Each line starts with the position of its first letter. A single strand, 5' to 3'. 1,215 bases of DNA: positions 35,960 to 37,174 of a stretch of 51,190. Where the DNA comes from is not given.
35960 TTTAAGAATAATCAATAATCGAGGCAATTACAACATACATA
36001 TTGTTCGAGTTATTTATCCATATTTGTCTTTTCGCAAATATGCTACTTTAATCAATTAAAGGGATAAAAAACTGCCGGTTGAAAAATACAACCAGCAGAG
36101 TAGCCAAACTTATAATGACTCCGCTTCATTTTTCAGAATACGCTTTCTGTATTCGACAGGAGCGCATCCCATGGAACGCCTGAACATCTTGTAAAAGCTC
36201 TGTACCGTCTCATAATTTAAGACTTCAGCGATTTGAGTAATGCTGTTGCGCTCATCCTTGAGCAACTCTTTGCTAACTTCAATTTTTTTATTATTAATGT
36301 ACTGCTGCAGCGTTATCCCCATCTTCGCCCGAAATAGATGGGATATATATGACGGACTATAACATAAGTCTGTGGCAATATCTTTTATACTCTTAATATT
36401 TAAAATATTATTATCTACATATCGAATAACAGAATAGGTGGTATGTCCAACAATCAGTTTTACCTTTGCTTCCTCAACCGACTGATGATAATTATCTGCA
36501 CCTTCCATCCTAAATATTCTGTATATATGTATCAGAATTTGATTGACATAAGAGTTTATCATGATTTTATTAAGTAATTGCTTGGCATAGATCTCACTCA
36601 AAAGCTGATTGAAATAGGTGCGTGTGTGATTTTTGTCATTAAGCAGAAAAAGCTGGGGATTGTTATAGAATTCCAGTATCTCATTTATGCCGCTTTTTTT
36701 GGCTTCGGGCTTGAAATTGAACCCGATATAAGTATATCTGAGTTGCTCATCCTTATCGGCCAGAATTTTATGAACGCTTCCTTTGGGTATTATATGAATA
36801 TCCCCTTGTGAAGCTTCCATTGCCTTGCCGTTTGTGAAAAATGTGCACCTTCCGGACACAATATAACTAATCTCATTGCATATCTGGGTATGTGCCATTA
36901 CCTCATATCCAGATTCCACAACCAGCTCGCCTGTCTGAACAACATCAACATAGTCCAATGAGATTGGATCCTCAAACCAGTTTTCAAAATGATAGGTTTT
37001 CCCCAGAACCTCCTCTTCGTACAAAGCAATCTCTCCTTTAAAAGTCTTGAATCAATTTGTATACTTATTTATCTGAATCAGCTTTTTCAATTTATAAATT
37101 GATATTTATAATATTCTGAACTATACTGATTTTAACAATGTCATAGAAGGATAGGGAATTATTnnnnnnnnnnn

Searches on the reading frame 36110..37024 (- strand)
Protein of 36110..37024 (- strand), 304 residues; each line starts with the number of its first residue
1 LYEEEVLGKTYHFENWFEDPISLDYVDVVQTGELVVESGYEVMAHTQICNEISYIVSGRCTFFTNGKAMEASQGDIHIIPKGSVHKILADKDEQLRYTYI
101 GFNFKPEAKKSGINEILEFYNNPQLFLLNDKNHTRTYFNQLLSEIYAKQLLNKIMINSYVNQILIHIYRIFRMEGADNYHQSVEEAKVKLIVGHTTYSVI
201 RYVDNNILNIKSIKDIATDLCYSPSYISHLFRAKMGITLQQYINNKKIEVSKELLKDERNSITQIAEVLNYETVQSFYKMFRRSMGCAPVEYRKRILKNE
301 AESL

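Call 9: search_protein_families(library=pfam, proteins=[window:36110-37024:-], max_evalue=0.001)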
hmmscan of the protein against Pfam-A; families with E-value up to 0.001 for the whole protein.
window:36110-37024:- (304 aa): 6 families
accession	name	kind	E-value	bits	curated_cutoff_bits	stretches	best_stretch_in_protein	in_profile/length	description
PF12833.13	HTH_18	-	3.3e-19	69.4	33.6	1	216-295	1-80/80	Helix-turn-helix domain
PF00165.29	HTH_AraC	-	1.8e-15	57.1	26.6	2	211-244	9-42/42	Bacterial regulatory helix-turn-helix proteins, AraC family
PF02311.25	AraC_binding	-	4.7e-09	36.5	21.1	1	51-123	25-95/135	AraC-like ligand binding domain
PF07883.17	Cupin_2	-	5.2e-08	32.9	27.2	1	44-100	15-69/70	Cupin domain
PF06249.18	EutQ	-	1.8e-05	25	21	1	49-101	95-145/152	Ethanolamine utilisation protein EutQ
PF05899.18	Cupin_3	-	0.00035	20.6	23.5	1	50-84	26-61/74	EutQ-like cupin domain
